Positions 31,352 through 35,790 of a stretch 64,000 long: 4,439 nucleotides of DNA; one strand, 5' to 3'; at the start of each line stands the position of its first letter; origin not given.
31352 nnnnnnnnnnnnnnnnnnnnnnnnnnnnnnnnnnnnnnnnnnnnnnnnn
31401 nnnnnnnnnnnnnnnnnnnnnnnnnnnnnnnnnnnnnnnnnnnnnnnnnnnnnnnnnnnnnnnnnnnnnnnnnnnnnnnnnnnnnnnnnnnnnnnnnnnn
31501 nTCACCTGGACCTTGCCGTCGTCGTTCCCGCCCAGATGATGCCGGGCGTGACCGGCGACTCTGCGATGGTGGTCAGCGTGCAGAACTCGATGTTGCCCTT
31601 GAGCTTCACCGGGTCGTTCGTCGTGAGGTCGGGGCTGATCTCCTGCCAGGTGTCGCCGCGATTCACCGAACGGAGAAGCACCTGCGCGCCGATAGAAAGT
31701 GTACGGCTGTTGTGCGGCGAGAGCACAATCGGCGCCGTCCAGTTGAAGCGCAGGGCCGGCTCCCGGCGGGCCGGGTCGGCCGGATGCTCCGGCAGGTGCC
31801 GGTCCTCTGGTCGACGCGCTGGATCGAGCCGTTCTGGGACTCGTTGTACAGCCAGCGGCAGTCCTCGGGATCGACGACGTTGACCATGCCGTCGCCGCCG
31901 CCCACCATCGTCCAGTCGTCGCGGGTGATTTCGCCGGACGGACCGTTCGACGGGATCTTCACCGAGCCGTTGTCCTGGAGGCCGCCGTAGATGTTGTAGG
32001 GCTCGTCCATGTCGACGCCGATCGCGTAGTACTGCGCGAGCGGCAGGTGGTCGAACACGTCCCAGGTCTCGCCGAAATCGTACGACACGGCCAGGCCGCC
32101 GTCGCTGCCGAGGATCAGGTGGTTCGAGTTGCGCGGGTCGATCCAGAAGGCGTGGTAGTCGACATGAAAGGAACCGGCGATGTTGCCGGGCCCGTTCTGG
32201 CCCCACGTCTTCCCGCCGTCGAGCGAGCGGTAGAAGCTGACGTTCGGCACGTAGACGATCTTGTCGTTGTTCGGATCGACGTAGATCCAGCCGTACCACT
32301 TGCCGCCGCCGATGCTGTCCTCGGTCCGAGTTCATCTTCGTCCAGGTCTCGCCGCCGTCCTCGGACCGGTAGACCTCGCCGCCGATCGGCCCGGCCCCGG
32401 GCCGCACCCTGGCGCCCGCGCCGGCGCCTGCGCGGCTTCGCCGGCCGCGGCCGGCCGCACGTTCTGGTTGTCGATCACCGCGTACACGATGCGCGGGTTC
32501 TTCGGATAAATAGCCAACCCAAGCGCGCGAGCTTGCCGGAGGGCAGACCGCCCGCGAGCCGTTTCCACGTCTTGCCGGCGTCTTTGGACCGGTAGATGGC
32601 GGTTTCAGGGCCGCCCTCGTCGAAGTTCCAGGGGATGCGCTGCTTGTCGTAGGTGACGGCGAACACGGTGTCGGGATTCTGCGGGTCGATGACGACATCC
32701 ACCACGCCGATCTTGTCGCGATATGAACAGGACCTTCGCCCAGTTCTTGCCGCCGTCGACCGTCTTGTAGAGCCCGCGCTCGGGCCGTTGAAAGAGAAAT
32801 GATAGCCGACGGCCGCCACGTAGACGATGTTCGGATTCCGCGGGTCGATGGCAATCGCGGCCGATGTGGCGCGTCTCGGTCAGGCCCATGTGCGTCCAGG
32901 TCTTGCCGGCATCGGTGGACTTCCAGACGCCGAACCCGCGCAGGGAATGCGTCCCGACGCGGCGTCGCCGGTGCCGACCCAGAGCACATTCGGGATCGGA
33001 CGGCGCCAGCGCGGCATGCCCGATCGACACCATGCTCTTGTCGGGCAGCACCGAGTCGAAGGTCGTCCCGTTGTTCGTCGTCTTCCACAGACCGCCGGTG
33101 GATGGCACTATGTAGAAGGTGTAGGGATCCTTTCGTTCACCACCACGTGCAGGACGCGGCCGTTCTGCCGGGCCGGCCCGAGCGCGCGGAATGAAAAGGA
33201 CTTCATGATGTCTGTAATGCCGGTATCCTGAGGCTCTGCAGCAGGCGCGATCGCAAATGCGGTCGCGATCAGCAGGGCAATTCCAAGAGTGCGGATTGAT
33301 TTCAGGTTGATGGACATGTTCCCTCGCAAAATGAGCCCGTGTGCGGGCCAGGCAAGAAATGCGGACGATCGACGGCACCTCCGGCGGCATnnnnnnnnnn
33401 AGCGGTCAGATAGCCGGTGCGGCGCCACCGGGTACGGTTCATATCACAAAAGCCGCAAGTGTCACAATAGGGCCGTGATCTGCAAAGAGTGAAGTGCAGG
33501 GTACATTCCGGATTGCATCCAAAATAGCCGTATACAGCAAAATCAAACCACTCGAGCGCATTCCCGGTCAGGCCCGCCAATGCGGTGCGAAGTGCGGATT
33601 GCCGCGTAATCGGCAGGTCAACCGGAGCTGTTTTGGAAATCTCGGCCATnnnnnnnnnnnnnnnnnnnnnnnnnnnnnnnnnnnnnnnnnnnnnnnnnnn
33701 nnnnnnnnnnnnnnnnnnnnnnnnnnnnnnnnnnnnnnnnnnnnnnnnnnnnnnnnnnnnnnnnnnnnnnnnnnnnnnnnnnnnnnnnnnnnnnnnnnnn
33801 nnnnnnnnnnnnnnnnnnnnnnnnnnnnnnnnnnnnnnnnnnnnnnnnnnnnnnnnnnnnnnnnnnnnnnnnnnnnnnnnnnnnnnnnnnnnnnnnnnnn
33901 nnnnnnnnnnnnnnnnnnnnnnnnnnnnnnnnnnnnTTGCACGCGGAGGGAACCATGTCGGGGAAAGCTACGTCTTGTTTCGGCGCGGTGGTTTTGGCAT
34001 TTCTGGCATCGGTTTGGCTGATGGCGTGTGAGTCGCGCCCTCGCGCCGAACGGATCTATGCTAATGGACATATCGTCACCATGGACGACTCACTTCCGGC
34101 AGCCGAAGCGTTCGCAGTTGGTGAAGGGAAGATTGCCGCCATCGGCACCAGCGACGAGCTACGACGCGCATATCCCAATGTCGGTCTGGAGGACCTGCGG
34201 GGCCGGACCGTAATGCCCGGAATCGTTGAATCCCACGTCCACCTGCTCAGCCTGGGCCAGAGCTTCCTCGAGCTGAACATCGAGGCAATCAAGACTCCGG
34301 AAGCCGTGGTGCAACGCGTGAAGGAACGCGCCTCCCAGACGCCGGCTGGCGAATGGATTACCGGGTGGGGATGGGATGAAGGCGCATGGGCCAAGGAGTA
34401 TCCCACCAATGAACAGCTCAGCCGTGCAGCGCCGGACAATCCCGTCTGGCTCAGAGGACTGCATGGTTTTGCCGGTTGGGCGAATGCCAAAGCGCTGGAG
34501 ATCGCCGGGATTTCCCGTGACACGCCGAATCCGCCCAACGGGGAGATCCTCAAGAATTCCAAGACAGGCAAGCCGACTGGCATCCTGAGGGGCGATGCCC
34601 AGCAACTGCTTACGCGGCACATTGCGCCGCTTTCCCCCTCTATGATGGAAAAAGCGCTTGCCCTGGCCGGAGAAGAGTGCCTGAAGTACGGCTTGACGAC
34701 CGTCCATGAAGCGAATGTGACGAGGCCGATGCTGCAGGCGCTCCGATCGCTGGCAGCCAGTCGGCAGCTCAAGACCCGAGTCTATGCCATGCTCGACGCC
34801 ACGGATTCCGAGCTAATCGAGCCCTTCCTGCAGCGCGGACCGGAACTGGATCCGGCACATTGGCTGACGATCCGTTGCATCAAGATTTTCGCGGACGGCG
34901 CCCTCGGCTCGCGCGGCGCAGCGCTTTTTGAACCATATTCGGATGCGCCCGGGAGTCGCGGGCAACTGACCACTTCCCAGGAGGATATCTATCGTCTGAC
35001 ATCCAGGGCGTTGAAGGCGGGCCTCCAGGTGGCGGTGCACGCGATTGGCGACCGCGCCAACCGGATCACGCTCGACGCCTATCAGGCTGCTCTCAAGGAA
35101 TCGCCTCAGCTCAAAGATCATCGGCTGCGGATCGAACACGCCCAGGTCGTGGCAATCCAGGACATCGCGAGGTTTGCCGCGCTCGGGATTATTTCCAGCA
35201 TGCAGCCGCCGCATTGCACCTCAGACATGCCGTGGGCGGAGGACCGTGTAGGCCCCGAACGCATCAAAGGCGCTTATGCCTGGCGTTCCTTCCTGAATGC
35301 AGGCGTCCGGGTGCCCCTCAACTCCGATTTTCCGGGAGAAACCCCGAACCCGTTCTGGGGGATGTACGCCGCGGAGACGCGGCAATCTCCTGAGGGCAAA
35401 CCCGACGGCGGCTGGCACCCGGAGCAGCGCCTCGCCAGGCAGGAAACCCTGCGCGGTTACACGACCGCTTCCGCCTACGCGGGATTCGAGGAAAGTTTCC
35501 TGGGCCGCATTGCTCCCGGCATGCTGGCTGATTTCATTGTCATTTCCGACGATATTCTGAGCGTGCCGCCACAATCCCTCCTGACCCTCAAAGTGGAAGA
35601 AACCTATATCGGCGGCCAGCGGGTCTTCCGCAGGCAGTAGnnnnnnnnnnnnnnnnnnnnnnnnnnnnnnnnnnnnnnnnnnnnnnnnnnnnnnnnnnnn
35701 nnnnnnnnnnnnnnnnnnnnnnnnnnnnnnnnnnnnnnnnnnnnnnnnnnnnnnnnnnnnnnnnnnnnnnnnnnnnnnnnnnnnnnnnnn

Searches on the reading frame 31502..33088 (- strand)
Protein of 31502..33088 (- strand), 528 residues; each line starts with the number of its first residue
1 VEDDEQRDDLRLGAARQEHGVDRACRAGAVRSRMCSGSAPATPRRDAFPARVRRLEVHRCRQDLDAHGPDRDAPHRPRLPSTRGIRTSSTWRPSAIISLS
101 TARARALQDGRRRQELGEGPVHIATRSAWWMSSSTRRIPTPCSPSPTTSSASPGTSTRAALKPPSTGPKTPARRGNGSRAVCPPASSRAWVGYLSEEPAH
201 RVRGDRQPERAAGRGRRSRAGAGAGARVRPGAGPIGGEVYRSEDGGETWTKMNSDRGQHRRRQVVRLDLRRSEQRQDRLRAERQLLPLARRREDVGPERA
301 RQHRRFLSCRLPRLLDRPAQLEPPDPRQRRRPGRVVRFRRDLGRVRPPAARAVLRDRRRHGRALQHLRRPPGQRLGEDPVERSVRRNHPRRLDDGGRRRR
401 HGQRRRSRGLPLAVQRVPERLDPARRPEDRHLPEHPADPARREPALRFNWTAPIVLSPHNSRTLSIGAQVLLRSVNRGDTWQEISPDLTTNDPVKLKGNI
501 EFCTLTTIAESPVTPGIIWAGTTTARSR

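Call 8: search_protein_families(library=pfam, proteins=[window:31502-33088:-])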
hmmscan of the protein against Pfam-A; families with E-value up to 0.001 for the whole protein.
window:31502-33088:- (528 aa): 1 family
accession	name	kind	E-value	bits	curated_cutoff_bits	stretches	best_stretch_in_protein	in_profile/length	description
PF02012.26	BNR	-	0.00078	19.5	27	0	240-251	1-12/12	BNR/Asp-box repeat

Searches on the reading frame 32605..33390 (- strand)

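Call 8: search_protein_families(library=pfam, proteins=[window:32605-33390:-])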
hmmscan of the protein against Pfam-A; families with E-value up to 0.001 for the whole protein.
window:32605-33390:- (261 aa): 1 family
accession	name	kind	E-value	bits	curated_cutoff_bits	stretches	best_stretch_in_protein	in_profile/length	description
PF15902.12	Sortilin-Vps10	-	0.00091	18.6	33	0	155-220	3-60/446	Sortilin, neurotensin receptor 3,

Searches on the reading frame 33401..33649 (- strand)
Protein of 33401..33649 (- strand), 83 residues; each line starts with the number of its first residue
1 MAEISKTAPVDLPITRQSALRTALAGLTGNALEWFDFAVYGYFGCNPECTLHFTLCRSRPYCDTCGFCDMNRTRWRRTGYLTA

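Call 31: find_encoding_contigs(protein=window:33401-33649:-, flank=10000, max_places=10)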
Protein window:33401-33649:- (83 aa): no gene with exactly this product is on record in the collection.

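Call 49: search_protein_families(library=pfam, max_evalue=0.05, proteins=[window:33401-33649:-])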
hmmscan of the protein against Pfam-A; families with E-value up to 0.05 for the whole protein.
window:33401-33649:- (83 aa): 0 families

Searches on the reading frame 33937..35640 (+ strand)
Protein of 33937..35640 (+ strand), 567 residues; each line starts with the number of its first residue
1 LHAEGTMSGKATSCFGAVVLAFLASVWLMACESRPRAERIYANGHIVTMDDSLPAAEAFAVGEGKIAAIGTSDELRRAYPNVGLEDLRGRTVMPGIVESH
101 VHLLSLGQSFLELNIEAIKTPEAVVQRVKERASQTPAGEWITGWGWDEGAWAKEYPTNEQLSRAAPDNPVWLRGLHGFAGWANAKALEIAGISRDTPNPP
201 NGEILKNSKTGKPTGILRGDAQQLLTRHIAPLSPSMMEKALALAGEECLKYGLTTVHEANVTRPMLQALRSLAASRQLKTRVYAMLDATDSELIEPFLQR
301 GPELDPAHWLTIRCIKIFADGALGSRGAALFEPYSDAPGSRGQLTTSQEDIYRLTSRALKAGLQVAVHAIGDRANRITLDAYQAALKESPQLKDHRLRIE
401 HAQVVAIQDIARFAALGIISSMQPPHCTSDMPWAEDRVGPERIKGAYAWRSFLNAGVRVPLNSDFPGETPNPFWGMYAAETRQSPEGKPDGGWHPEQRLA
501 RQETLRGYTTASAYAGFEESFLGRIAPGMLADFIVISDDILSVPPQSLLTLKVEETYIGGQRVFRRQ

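Call 8: search_protein_families(library=pfam, proteins=[window:33937-35640:+])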
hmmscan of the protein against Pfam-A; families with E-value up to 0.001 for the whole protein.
window:33937-35640:+ (567 aa): 3 families
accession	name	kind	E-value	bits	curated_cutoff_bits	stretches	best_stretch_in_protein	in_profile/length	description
PF07969.17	Amidohydro_3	-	4.8e-105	353.2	29.7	1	85-564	3-472/472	Amidohydrolase family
PF01979.26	Amidohydro_1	-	6.2e-11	42.6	25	1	225-563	28-345/345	Amidohydrolase family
PF22039.1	HUTI_composite_bact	-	2.4e-06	27.5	25.5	1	58-80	2-24/26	Imidazolonepropionase-like composite domain, bacteria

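Call 32: find_homologous_proteins(query=window:33940-35637:+)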
Query window:33940-35637:+ (566 aa): 7995 proteins with E <= 0.001 among 8000 candidates; the best 120 are listed.
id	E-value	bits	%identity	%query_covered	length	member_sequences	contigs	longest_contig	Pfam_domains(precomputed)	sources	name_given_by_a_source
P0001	0.0e+0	1278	100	99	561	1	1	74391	PF07969.18,PF22039.2,PF01979.27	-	-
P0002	0.0e+0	1016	77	97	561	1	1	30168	PF07969.18,PF22039.2,PF01979.27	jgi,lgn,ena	-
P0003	0.0e+0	1014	77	99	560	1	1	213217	PF07969.18,PF01979.27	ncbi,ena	-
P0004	0.0e+0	1014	77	97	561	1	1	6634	PF07969.18,PF22039.2,PF01979.27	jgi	jgi:hypothetical protein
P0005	0.0e+0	1013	77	97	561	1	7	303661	PF07969.18,PF22039.2,PF01979.27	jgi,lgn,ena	jgi:hypothetical protein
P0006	0.0e+0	1010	77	97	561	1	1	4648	PF07969.18,PF22039.2,PF01979.27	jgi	jgi:hypothetical protein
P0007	1.9e-294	996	78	97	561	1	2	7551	PF07969.18,PF22039.2,PF01979.27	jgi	jgi:predicted amidohydrolase YtcJ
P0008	1.6e-292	989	78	97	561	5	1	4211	PF07969.18,PF22039.2,PF01979.27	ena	-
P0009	3.1e-289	979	75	99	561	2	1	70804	PF07969.18,PF01979.27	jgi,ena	-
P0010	1.4e-287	973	74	99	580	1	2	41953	PF07969.18,PF01979.27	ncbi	-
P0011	2.8e-287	972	76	98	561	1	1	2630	PF07969.18,PF22039.2,PF01979.27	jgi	-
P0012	7.0e-287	971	73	100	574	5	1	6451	PF07969.18,PF01979.27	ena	-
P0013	1.1e-286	970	74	99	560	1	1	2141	PF07969.18,PF01979.27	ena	-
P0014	1.5e-286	970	74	99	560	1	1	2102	PF07969.18,PF01979.27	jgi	-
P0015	2.3e-286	969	74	100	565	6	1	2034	PF07969.18,PF01979.27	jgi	jgi:predicted amidohydrolase YtcJ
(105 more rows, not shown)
